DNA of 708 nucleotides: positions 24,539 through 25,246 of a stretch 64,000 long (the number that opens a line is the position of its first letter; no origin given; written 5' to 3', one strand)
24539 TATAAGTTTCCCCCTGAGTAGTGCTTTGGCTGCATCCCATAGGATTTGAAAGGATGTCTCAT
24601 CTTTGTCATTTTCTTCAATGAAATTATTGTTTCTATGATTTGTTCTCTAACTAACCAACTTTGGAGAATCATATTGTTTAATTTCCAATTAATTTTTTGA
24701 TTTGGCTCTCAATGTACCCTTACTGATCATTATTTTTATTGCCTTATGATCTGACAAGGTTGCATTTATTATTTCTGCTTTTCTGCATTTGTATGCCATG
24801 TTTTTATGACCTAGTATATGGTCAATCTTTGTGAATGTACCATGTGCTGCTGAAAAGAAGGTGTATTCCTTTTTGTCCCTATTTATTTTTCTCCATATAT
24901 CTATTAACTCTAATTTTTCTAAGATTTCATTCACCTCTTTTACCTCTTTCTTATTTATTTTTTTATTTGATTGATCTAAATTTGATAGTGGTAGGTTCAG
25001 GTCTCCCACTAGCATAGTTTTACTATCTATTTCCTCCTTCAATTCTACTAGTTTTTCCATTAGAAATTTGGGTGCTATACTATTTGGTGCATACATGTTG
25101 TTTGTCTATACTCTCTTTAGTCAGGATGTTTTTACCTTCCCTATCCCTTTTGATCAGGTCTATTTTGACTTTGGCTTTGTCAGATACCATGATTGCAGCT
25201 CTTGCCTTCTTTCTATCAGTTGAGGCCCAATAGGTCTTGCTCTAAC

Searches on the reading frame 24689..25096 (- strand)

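Call 43: search_protein_families(library=pfam, proteins=[window:24689-25096:-], max_evalue=0.01)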
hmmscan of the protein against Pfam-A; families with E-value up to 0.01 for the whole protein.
window:24689-25096:- (135 aa): 1 family
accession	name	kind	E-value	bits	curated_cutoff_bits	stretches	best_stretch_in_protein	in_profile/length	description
PF03372.29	Exo_endo_phos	-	3.6e-05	24.1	24.5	1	8-117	129-225/225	Endonuclease/Exonuclease/phosphatase family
